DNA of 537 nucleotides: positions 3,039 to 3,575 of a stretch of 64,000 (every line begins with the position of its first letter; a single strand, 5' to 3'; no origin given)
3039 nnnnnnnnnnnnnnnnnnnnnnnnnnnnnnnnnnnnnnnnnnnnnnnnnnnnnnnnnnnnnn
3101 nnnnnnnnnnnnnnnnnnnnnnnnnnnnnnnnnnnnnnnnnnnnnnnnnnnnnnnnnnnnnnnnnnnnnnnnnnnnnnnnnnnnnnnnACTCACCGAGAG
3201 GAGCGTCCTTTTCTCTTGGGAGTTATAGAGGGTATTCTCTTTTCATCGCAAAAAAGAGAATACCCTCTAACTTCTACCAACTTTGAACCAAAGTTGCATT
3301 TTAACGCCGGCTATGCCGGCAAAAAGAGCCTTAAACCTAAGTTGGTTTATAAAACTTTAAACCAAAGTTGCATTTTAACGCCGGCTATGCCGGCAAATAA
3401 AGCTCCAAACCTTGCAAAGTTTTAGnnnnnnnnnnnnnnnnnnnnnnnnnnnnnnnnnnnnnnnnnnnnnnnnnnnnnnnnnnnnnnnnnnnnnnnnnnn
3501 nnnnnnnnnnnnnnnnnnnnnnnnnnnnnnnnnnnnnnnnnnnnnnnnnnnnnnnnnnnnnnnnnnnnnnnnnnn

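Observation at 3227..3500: Mosaic of direct repeats with paired AT-rich and GC-rich hairpins in a 555-bp non-coding gap, a possible repeated small RNA or genome-specific intergenic repeat element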

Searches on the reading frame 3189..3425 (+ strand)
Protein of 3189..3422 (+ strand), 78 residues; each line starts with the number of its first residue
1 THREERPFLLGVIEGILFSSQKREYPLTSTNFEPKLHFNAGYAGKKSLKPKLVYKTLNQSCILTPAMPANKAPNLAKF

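Call 11: search_protein_families(library=pfam, proteins=[window:3216-3425:+])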
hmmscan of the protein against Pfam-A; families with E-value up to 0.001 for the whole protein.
window:3216-3425:+ (69 aa): 0 families

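Call 37: find_homologous_proteins(query=window:3189-3422:+, max_evalue=10)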
Query seq(78 aa) (78 aa): 9 proteins with E <= 10 among 10 candidates.
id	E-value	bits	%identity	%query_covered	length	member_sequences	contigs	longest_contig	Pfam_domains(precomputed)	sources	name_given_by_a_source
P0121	4.9e-20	89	92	62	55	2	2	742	-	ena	-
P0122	3.7e-19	86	83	59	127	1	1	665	-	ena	-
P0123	7.5e-16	75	80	63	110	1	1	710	-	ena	-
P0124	5.0e-12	63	79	54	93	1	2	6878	-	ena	-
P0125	6.1e-11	60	52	83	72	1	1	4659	-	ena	-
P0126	6.1e-8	50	53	78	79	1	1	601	-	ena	-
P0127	6.9e-6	44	50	76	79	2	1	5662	-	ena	-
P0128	1.2e-5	43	64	32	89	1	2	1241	-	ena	-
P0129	8.5e-4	37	86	27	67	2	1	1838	-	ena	-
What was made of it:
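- A protein-database search with the stop-free translation of the repeats gave 9 ORFs (call 37).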

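Call 38: find_encoding_contigs(protein=P0124, flank=4000, max_places=5)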
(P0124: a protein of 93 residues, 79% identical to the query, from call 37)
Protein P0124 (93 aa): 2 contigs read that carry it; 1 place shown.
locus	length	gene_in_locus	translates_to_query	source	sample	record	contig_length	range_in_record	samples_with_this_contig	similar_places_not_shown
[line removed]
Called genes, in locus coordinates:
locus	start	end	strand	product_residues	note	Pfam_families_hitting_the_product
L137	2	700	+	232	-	?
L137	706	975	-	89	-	-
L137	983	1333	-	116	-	PF13306:LRR_5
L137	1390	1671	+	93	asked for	-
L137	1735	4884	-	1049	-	PF05725:FNIP (faint), PF13306:LRR_5 (weak), PF13855:LRR_8 (faint), PF13306:LRR_5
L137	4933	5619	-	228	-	PF24838:8xMP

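Call 39: find_encoding_contigs(protein=P0125, flank=4000, max_places=5)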
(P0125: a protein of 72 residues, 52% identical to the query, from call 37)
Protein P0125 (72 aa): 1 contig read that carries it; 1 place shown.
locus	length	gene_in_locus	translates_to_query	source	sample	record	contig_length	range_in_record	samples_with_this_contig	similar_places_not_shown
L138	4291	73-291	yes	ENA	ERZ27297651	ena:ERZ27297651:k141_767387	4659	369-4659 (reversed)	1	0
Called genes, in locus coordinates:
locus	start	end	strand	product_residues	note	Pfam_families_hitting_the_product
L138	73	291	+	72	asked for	-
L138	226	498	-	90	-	PF00581:Rhodanese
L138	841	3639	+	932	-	PF02463:SMC_N, PF13175:AAA_15 (weak), PF13304:AAA_21 (weak), PF13476:AAA_23 (faint), PF13555:AAA_29 (weak)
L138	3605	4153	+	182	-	-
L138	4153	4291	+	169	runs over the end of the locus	?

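Call 40: find_encoding_contigs(protein=P0127, flank=4000, max_places=5)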
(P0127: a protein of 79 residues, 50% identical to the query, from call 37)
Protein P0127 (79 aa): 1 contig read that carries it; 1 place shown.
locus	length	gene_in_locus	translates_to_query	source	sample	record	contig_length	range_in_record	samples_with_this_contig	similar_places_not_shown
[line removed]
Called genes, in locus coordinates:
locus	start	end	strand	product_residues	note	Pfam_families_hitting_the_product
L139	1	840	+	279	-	?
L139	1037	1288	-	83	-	PF04221:RelB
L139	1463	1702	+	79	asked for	-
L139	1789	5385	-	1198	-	PF09479:Flg_new, PF13287:Fn3_assoc (weak), PF13290:CHB_HEX_C_1, PF09479:Flg_new (weak), PF07603:Lcl_C (weak)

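Call 65: find_encoding_contigs(protein=P0129, flank=3000, max_places=5)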
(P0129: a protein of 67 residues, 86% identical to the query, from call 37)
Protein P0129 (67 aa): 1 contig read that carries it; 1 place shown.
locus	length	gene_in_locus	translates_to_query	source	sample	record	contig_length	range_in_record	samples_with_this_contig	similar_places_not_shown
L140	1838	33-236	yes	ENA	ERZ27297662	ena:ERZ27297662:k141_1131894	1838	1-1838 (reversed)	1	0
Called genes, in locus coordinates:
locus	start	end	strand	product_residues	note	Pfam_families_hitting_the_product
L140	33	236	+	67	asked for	-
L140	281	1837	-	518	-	?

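Call 66: find_encoding_contigs(protein=P0128, flank=3000, max_places=5)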
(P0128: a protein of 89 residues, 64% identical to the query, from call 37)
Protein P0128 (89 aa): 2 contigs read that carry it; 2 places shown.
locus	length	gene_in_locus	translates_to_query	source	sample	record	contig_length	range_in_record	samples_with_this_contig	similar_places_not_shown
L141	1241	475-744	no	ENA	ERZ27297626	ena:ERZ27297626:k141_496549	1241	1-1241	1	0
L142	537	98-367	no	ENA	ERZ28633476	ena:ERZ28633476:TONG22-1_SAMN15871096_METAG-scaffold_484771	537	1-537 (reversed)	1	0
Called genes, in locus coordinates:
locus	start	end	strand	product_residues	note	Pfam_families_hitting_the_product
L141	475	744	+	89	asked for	-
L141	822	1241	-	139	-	?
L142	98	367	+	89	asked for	-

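Call 85: search_protein_representatives(protein=window:3189-3422:+)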
Query: 78 residues. Proteins with E-value up to 0.001 (for the whole library): 14; up to 1e-10: 6; up to 1e-30: 0. The best 14 are listed.
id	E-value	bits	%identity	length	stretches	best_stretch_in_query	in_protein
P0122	1.2e-19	85.8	79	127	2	1-45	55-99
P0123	2.4e-16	75.3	78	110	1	2-51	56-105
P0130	3.4e-15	71.7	63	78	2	2-49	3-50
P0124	1.6e-12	63.2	82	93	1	3-41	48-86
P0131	7.9e-12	61.0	79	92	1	2-44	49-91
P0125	1.9e-11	59.7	59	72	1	10-67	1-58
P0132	4.4e-07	45.9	46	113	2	18-48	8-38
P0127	2.2e-06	43.7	51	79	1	18-74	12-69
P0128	3.9e-06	42.9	55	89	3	30-53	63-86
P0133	7.9e-06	41.9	57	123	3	30-71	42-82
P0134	3.0e-04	36.9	30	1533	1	22-64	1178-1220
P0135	3.2e-04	36.9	47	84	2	31-57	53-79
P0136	6.5e-04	35.9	49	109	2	33-69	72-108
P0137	8.6e-04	35.5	69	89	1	18-49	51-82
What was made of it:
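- Checked: Its only relatives are ORFs, presumably spurious, called through other copies of the repeat: 9 and 14 hits in two billion-scale protein searches (calls 37, 85).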

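Call 89: search_protein_families(library=pfam, proteins=[L141:822-1241:-, L140:281-1837:-], max_evalue=0.001)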
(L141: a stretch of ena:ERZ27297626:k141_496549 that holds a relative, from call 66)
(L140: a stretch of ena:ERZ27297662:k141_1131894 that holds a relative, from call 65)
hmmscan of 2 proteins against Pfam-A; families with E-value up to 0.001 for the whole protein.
L141:822-1241:- (139 aa): 0 families

L140:281-1837:- (518 aa): 3 families
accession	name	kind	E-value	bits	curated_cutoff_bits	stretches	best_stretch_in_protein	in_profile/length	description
PF03781.23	FGE-sulfatase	-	5.8e-33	115.1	23.3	1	295-515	30-255/255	Sulfatase-modifying factor enzyme 1-like domain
PF09479.16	Flg_new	-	2.9e-23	82.2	27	3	194-259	1-65/65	Listeria-Bacteroides repeat domain (List_Bact_rpt)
PF18998.6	Flg_new_2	-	2.3e-05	24.7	23.6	0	194-263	1-72/73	Divergent InlB B-repeat domain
